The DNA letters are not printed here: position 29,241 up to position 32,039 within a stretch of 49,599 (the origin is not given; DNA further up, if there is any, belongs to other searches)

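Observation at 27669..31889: Tandem DUF262 proteins: a complete GmrSD-like type IV restriction enzyme followed by a DUF262 paralogue with a ~550-aa unknown C-terminal region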

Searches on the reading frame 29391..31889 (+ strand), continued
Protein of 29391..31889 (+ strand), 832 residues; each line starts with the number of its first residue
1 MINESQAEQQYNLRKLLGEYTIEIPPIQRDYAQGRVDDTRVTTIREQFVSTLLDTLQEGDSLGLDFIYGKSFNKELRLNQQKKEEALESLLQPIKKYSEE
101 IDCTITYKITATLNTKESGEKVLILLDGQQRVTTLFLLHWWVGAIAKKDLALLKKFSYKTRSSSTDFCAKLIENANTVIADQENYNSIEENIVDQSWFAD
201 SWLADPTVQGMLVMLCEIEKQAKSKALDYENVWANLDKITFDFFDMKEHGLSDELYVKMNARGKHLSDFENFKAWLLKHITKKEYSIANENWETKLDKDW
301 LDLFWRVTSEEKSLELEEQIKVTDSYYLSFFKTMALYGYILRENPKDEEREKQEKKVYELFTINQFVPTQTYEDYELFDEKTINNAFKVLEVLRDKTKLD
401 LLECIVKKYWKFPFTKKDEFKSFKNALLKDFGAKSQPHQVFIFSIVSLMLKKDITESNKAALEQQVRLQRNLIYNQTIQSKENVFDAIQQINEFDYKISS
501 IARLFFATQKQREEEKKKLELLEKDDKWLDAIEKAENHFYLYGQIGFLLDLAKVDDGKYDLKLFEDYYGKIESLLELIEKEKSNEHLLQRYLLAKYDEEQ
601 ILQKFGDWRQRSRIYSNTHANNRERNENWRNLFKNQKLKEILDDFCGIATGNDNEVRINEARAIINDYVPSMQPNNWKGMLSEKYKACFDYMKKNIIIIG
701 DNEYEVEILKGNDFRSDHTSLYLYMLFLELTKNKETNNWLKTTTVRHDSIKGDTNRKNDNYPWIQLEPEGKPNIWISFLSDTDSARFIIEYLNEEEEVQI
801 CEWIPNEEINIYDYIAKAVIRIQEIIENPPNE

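Call 61: search_solved_structures(query=A2, max_evalue=1)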
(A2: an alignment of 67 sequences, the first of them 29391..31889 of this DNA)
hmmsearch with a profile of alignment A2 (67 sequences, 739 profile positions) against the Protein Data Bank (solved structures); distinct sequences matched with E-value up to 1: 28.
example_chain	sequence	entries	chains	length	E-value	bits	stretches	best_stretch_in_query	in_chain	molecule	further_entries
20yv_A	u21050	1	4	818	0.0011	21.3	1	63-86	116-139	DUF262 domain-containing protein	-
9mr4_U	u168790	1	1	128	0.0035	19.7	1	313-404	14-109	Large ribosomal subunit protein eL22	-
7oya_U1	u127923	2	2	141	0.0038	19.6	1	312-404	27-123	Ribosomal protein L22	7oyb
3j7o_U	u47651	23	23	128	0.0049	19.2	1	313-404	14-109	Ribosomal protein eL22 | eL22 | 60S ribosomal protein L22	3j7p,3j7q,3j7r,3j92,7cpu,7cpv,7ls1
22tu_LU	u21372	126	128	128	0.006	18.9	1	314-404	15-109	60S ribosomal protein L22 | 60S RIBOSOMAL PROTEIN EL22 | eL22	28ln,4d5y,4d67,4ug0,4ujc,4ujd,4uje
8q7z_BU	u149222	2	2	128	0.0062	18.8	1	314-404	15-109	Large ribosomal subunit protein eL22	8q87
5lzs_U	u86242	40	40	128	0.0063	18.8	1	314-404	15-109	eL22 | 60S ribosomal protein L22 | Ribosomal protein L22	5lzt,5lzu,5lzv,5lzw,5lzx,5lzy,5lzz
9gj6_LU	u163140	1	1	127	0.0064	18.8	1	314-404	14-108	Large ribosomal subunit protein eL22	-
6d90_U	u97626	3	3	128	0.0064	18.8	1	314-404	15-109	eL22 | L22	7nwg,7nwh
7oyd_U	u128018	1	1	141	0.0064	18.8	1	313-404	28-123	60S ribosomal protein L22-like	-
7o7y_BU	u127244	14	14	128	0.0078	18.5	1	313-404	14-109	Ribosomal protein eL22 | 60S ribosomal protein eL22 | 60S ribosomal protein L22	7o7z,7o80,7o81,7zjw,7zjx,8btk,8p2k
9y4g_CU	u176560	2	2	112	0.011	18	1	319-404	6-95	60S ribosomal protein L22 | Large ribosomal subunit protein eL22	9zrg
6swa_S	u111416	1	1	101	0.012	18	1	320-403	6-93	60S ribosomal protein L22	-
9y49_CU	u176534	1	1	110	0.012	17.9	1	320-404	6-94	60S ribosomal protein L22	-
7oyc_U1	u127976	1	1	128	0.012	17.9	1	312-404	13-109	60S ribosomal protein L22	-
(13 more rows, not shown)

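Call 65: search_protein_families(library=pfam, alignment_id=A4, max_evalue=1)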
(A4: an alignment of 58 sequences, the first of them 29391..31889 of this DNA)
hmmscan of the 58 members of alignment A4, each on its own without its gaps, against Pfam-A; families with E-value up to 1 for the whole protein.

A. member 1, window:29391-31889:+ (832 aa): 1 family
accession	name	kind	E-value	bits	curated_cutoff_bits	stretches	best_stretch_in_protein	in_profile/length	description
PF03235.19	GmrSD_N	-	6.6e-19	69.2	33.2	1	14-277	2-199/199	GmrSD restriction endonuclease, N-terminal domain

B. families by the number of members that match (of 58 scanned): 57 families (the first 25 are shown)
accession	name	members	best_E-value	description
PF03235.19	GmrSD_N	58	2.2e-24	GmrSD restriction endonuclease, N-terminal domain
PF03118.21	RNA_pol_A_CTD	1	1.4e-14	Bacterial RNA polymerase, alpha chain C terminal domain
PF20355.3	DUF6650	1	0.00027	Family of unknown function (DUF6650)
PF02209.24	VHP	1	0.00066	Villin headpiece domain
PF07210.18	DUF1416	1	0.0012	Protein of unknown function (DUF1416)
PF15412.11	Nse4-Nse3_bdg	1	0.0035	Binding domain of Nse4/EID3 to Nse3-MAGE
PF06448.16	DUF1081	1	0.0043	Domain of Unknown Function (DUF1081)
PF09425.15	Jas_motif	1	0.0048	Jas motif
PF13304.12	AAA_21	1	0.005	AAA domain, putative AbiEii toxin, Type IV TA system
PF01710.22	HTH_Tnp_IS630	1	0.0082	Transposase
PF12802.13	MarR_2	1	0.013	MarR family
PF13384.12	HTH_23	1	0.022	Homeodomain-like domain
PF15978.11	TnsD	1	0.023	Tn7-like transposition protein D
PF05184.20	SapB_1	1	0.027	Saposin-like type B, region 1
PF10103.15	Zincin_2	1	0.028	Zincin-like metallopeptidase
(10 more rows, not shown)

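Call 75: search_dna_similar(query=P0172, collection=plasmids, mode=protein, max_rows=30, max_evalue=1e-10)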
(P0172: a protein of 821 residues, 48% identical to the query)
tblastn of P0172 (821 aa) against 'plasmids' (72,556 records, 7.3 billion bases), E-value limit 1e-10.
Records with a match: 18; places in all: 18; records where one place covers at least 80% of the query: 3.
Best place of each record, by identity: <60% 18.
By first word of the organism name: Rhodococcus 3; Bartonella 2; Paenarthrobacter 2; Entomospira 2; Pseudoalteromonas 1; Chryseobacterium 1; Paenisporosarcina 1; Peptoclostridium 1; Aliarcobacter 1; Paraburkholderia 1; and 3 more.
By predicted mobility (MOB-suite, as given by PLSDB): non-mobilizable 15; conjugative 3.
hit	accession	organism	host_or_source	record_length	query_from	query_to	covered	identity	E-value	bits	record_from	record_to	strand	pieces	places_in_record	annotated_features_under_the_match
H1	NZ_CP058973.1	Pseudoalteromonas sp. JSTW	cell culture,marine sediment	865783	1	821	100%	56.4%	0e+0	945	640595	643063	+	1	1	DUF262 domain-containing protein (x2) | HsdR family type I site-specific deoxyribonuclease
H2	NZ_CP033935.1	Chryseobacterium balustinum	fish,pure isolate,blood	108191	4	735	89%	37.1%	2e-109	376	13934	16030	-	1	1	DUF262 domain-containing protein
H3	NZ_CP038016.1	Paenisporosarcina antarctica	Antarctica: Sea off King George Island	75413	1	701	85%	33.1%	3e-82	296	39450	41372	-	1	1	DUF262 domain-containing protein (x2)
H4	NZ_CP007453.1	Peptoclostridium acidaminophilum DSM 3953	black mud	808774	18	512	60%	33.5%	2e-51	203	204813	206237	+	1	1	DUF262 domain-containing protein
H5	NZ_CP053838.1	Aliarcobacter faecis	Cell culture,Human septic tank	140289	19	511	60%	33.3%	2e-58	224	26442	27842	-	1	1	DUF262 domain-containing protein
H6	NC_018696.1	Paraburkholderia phenoliruptrix BR3459a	Mimosa flocculosa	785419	15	510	60%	32.0%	2e-58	224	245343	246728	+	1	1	DUF262 domain-containing protein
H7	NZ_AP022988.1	Bacillus cereus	-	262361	18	512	60%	30.9%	1e-43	179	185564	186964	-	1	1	DUF262 domain-containing protein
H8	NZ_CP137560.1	Segatella hominis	Homo sapiens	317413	11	519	62%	25.1%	3e-16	92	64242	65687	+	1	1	DUF262 domain-containing protein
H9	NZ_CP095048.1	Hymenobacter cellulosilyticus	single cell,air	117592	19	309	35%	41.2%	3e-49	196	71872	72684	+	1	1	DUF262 domain-containing protein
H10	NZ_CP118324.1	Rhodococcus sp. DK176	pure culture,crude oil-contaminated soil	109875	15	330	38%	37.2%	2e-49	197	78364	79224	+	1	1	DUF262 domain-containing protein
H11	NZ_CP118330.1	Rhodococcus sp. DK17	-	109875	15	330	38%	37.2%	2e-49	197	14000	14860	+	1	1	DUF262 domain-containing protein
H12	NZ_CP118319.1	Rhodococcus sp. DK180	pure culture,crude oil-contaminated soil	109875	15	330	38%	37.2%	2e-49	197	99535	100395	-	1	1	DUF262 domain-containing protein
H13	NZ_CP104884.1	Bartonella sp. HY328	pure-culture,feces of bat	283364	18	303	35%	38.7%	1e-36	157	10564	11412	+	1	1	DUF262 domain-containing protein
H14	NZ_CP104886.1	Bartonella sp. HY329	pure-culture,feces of bat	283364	18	303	35%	38.7%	1e-36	157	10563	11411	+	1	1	DUF262 domain-containing protein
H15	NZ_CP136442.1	Paenarthrobacter sp. AT5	atrazine-producing pesticide factory ...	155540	3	281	34%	39.2%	9e-44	179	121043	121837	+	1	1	DUF262 domain-containing protein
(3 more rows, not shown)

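Call 103: list_cluster_members(proteins=[window:29391-31889:+, window:27669-29384:+])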
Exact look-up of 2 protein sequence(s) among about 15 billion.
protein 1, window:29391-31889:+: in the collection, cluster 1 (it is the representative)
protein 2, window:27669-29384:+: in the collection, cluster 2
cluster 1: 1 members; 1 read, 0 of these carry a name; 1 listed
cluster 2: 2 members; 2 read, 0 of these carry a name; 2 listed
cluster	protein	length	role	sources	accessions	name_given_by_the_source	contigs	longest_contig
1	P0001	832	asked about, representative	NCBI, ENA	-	-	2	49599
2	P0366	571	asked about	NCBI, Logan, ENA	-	-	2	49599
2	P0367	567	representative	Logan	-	-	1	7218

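Call 106: search_protein_families(library=padloc, proteins=[L081:8001-10466:+, L081:6193-8001:+, L084:6329-8851:+, L039:5956-8433:+, L039:4061-5956:+, L055:5947-8514:+, L003:7631-9724:+, L014:5132-7390:+], max_evalue=0.001)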
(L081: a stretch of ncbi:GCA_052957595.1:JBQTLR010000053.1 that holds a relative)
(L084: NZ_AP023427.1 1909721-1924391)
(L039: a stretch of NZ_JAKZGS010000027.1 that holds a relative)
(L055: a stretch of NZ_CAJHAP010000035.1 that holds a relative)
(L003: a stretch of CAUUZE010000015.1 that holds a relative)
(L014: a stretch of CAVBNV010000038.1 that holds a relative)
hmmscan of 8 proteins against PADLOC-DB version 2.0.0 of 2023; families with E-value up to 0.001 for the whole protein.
L081:8001-10466:+ (821 aa): 6 families
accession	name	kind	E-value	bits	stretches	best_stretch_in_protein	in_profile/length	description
PDLC03877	NsnA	-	3.5e-05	21.3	0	70-91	101-122/385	-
PDLC02792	SspE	-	0.0001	18.8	0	75-104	88-117/771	SspE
PDLC02695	Orf5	-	0.00011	18.7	1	73-105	73-106/601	Orf5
PDLC02783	SspE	-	0.00012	18.5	0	75-114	89-125/793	SspE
PDLC04154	HEC-06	-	0.00038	17.2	0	71-94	66-89/569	-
PDLC02687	Orf5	-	0.00057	16.8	0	12-93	11-82/543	Orf5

L081:6193-8001:+ (602 aa): 27 families (the best 25 are shown)
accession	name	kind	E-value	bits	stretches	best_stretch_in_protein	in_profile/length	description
PDLC04157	HEC-06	-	9.2e-22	75.3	1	8-124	10-119/558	-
PDLC02695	Orf5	-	5.9e-21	72.5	1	11-110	9-116/601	Orf5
PDLC04154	HEC-06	-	1.2e-19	68.4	1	17-109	19-110/569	-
PDLC04155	HEC-06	-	1.9e-19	67.6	1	6-102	6-100/562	-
PDLC02701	Orf5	-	5.5e-19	66.1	1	20-136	20-145/596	Orf5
PDLC02686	Orf5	-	3.4e-17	60.2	1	11-110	12-114/566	Orf5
PDLC02693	Orf5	-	4.5e-16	56.9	1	19-306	8-312/543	Orf5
PDLC02691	Orf5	-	1.5e-14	51.5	1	14-116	15-115/579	Orf5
PDLC02687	Orf5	-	2.3e-14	51.1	1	17-111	15-106/543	Orf5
PDLC02792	SspE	-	3.4e-14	50.2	1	18-103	22-121/771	SspE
PDLC02786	SspE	-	3.8e-13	46.7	1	18-110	22-123/766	SspE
PDLC02700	Orf5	-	8.5e-13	45.9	1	15-125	6-117/555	Orf5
PDLC02688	Orf5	-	6.9e-12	42.8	1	13-104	3-93/554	Orf5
PDLC03655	mREase_IV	-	1.2e-11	41.8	1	20-101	18-107/629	Type IV methyl-directed restriction enzyme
PDLC02689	Orf5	-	9.2e-11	39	1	19-97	18-91/558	Orf5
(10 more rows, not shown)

L084:6329-8851:+ (840 aa): 1 family
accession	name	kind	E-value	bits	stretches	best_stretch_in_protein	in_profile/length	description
PDLC02695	Orf5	-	1.6e-05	21.5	1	14-112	8-107/601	Orf5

L039:5956-8433:+ (825 aa): 0 families

L039:4061-5956:+ (631 aa): 12 families
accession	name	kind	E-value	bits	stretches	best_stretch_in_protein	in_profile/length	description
PDLC04154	HEC-06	-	6.4e-17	59.4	1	22-327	20-335/569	-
PDLC02695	Orf5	-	4e-16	56.5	2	24-112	18-115/601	Orf5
PDLC04155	HEC-06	-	2.4e-15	54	1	22-308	17-306/562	-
PDLC04157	HEC-06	-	7e-15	52.6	1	21-329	18-328/558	-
PDLC02687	Orf5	-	8.2e-12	42.6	1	23-324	15-326/543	Orf5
PDLC02700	Orf5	-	1.8e-11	41.5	1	24-142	10-134/555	Orf5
PDLC02693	Orf5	-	1.9e-11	41.7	1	25-571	8-518/543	Orf5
PDLC02792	SspE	-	3.6e-11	40.2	1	62-107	77-122/771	SspE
PDLC02783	SspE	-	3.4e-10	36.8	1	62-145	78-161/793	SspE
PDLC02688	Orf5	-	9.1e-09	32.5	1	25-253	9-251/554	Orf5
PDLC02786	SspE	-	3.5e-08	30.2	1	17-110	15-120/766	SspE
PDLC02701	Orf5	-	3.1e-07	27.2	1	26-260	20-274/596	Orf5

L055:5947-8514:+ (855 aa): 0 families

L003:7631-9724:+ (697 aa): 1 family
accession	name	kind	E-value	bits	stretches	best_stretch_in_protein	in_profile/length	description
PDLC04155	HEC-06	-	5e-05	20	1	4-85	8-86/562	-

L014:5132-7390:+ (752 aa): 2 families
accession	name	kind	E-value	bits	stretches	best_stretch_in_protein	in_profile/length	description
PDLC02792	SspE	-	0.00039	16.9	0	78-99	88-109/771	SspE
PDLC02783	SspE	-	0.00061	16.1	0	71-108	83-117/793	SspE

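Call 122: search_dna_similar(query=window:29391-31889:+, collection=phages, mode=protein, max_rows=10, max_evalue=0.00001)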
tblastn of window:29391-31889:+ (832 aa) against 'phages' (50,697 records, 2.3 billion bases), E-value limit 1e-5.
No match.

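Call 123: get_annotated_region(hit=H2, flank=6000)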
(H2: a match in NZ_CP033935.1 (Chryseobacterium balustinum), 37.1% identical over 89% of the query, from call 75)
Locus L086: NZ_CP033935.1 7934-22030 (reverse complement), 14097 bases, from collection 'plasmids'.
description: Chryseobacterium balustinum strain KC_1863 plasmid unnamed, complete sequence
organism: Chryseobacterium balustinum (NCBI taxid 246)
taxonomy: Bacteria; Bacteroidota; Flavobacteriia; Flavobacteriales; Weeksellaceae; Chryseobacterium; Chryseobacterium balustinum
host: -; source: fish,pure isolate,blood; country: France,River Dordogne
typing (MOB-suite, as given by PLSDB): non-mobilizable
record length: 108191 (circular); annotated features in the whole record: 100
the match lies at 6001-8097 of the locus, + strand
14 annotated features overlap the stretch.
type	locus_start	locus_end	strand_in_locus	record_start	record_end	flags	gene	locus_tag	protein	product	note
CDS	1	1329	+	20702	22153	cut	-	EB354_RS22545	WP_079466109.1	hypothetical protein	-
CDS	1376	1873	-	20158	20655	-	-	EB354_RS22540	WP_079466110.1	thermonuclease family protein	-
CDS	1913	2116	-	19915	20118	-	-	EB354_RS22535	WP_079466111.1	hypothetical protein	-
CDS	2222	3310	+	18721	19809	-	-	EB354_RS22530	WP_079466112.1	hypothetical protein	-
CDS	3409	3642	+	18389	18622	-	-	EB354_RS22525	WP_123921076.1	hypothetical protein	-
CDS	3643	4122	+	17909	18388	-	-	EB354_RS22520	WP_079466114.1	3'-5' exonuclease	-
CDS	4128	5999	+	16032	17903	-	-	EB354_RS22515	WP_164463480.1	DUF262 domain-containing protein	-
CDS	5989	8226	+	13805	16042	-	-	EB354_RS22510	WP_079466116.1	DUF262 domain-containing protein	-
CDS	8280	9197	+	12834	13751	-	-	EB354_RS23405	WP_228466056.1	hypothetical protein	-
CDS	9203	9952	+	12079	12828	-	-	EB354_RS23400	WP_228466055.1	AAA family ATPase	-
CDS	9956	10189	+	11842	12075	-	-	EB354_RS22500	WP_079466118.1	hypothetical protein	-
CDS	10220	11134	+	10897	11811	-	-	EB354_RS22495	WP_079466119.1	WYL domain-containing protein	-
CDS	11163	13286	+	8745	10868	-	-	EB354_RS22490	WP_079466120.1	GTPase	-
CDS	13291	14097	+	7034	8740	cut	-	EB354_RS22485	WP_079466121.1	LeoA/HP0731 family dynamin-like GTPase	-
